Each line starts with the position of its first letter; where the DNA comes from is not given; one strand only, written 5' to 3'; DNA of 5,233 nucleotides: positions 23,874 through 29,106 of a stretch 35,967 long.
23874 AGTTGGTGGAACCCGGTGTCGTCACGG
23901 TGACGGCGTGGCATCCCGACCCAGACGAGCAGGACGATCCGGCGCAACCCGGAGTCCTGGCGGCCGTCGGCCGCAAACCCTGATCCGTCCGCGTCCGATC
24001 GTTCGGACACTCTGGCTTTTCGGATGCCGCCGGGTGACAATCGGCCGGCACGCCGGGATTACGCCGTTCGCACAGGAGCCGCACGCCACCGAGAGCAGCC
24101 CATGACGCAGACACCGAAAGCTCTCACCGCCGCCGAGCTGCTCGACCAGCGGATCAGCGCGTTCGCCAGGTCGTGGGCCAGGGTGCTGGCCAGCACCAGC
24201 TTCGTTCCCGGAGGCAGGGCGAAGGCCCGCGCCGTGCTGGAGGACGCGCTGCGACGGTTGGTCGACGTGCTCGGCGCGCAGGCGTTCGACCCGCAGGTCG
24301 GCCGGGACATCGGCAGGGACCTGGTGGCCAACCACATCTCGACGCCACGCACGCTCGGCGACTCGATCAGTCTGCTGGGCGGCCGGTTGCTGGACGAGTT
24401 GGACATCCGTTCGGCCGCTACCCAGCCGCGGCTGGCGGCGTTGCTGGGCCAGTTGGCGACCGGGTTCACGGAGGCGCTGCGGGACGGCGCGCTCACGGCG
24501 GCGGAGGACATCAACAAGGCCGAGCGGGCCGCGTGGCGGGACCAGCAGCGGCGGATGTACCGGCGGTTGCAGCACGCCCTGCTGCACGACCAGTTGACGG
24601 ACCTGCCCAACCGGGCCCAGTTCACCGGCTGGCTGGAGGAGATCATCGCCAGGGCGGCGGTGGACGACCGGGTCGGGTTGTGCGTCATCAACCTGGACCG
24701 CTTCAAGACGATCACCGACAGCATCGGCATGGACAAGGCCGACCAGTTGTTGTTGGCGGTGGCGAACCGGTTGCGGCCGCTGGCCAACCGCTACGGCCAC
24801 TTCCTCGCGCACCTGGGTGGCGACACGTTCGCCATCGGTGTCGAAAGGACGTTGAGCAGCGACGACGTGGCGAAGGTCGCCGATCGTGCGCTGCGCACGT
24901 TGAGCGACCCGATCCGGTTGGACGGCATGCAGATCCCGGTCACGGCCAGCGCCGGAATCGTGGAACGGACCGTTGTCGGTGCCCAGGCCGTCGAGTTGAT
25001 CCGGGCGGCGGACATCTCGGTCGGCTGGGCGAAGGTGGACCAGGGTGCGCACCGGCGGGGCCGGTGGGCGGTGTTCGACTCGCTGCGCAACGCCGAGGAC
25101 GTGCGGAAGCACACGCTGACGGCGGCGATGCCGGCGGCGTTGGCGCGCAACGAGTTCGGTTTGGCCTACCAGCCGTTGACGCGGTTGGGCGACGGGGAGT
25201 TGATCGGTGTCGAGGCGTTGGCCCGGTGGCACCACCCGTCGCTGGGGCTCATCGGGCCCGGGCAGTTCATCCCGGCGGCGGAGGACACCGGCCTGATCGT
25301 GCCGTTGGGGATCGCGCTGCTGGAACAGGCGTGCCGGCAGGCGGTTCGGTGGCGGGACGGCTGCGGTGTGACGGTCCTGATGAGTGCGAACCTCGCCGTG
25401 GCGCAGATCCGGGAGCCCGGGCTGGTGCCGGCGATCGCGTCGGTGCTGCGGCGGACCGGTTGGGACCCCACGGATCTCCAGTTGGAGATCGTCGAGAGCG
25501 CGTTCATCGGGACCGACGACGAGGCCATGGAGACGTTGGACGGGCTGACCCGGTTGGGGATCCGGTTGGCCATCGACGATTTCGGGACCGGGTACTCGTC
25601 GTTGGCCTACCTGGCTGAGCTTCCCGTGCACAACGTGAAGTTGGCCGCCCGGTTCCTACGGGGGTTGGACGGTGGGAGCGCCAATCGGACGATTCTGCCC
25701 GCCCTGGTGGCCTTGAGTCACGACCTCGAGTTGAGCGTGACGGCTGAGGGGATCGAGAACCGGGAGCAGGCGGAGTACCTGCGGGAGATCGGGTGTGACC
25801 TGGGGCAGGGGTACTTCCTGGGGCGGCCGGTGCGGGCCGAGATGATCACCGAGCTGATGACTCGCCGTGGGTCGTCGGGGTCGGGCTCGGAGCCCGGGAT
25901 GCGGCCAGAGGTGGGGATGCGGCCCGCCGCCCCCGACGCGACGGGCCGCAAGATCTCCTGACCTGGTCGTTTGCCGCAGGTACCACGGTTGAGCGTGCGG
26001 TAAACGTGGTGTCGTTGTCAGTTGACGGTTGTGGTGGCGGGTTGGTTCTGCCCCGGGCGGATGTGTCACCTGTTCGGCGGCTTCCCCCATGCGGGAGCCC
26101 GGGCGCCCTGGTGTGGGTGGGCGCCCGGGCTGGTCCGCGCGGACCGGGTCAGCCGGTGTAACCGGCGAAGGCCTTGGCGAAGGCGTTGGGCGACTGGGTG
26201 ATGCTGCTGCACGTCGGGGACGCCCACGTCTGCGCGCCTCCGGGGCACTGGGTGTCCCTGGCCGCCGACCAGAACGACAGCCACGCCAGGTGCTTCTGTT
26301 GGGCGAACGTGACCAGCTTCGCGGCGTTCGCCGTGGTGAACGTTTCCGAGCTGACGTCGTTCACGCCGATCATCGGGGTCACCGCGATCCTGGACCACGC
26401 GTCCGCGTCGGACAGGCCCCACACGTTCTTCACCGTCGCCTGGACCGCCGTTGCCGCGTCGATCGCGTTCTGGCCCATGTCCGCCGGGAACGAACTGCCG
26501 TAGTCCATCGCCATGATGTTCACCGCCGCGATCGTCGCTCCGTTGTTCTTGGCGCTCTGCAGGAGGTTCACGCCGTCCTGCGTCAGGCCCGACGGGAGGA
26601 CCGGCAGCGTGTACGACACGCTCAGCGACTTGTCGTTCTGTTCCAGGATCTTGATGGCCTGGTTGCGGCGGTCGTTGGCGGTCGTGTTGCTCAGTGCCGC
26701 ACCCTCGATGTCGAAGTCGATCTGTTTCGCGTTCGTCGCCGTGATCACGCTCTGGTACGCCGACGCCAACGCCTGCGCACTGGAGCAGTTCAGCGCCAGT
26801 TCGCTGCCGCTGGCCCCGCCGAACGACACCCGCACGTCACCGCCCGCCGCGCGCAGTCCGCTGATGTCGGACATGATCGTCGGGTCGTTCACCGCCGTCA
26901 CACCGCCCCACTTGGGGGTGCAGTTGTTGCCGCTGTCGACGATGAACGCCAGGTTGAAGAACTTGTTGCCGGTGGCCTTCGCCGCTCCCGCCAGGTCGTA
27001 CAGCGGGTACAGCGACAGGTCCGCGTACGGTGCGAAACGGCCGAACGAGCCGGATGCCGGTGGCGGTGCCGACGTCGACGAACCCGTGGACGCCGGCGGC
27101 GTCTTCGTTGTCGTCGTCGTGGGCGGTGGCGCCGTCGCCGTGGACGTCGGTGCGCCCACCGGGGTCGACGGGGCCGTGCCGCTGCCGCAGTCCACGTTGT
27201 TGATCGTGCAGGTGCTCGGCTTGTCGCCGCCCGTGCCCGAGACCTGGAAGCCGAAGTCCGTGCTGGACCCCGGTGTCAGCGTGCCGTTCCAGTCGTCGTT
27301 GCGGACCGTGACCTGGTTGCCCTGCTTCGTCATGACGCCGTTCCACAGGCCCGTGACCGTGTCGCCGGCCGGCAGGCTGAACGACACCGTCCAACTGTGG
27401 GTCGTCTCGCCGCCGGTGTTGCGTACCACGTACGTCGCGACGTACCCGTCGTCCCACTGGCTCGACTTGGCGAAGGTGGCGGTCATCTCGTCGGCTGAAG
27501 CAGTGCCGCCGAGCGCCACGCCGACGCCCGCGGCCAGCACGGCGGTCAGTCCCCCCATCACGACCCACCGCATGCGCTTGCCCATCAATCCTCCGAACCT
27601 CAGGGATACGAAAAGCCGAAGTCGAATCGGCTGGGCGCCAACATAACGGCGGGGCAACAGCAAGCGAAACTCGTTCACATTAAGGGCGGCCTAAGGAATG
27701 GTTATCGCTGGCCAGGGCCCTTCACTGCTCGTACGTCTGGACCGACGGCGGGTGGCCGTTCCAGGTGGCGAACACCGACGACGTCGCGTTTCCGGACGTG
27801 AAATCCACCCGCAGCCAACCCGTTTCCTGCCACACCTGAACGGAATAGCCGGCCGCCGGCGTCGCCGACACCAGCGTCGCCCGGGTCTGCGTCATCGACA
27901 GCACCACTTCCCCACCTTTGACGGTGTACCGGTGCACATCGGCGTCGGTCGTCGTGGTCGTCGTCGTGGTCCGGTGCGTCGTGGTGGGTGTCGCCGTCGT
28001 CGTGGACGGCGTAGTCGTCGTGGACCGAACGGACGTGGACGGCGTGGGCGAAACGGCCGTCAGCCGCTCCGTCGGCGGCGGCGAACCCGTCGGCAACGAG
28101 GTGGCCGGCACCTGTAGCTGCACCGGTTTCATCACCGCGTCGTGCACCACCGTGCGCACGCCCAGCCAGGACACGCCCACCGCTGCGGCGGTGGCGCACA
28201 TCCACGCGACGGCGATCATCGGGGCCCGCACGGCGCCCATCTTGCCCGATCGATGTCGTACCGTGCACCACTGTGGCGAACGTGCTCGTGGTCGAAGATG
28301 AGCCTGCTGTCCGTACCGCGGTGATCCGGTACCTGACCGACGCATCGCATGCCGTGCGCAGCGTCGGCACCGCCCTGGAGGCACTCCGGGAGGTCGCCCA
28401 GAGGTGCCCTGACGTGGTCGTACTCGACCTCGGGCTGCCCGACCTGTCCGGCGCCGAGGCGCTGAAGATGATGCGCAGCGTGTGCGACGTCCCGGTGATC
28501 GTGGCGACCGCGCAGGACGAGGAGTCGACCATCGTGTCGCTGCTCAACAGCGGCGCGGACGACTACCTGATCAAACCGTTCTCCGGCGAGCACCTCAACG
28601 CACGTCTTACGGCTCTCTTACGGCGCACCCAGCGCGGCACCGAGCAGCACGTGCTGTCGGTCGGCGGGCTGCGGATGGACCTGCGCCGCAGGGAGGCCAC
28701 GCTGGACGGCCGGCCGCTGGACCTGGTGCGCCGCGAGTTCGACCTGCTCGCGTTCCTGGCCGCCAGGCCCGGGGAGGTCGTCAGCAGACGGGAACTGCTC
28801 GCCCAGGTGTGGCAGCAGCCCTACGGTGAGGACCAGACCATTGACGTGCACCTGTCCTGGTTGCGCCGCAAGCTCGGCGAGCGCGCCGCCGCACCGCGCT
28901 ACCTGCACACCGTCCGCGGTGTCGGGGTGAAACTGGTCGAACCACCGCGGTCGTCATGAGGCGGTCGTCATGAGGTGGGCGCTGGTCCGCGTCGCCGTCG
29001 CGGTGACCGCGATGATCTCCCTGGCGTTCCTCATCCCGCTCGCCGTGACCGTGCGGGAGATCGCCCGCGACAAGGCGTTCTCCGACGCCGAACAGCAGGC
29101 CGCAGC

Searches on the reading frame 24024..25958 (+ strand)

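Call 27: search_protein_families(library=pfam, proteins=[window:24024-25958:+], max_evalue=0.0001)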
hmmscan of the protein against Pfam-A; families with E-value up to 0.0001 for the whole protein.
window:24024-25958:+ (645 aa): 2 families
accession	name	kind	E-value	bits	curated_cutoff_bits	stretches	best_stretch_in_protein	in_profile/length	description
PF00563.25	EAL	-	2.4e-67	227.2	31.3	1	369-602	4-236/236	EAL domain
PF00990.26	GGDEF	-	5.6e-28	98.2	23.8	1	187-337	2-155/161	Diguanylate cyclase, GGDEF domain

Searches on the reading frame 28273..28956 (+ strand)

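Call 27: search_protein_families(library=pfam, proteins=[window:28273-28956:+], max_evalue=0.0001)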
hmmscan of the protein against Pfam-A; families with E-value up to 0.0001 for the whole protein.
window:28273-28956:+ (228 aa): 2 families
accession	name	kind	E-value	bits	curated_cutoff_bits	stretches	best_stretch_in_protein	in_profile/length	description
PF00072.30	Response_reg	-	5e-25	88.3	30.2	1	4-112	1-110/111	Response regulator receiver domain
PF00486.34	Trans_reg_C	-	4.8e-24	84.7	26.2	1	146-220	1-76/77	Transcriptional regulatory protein, C terminal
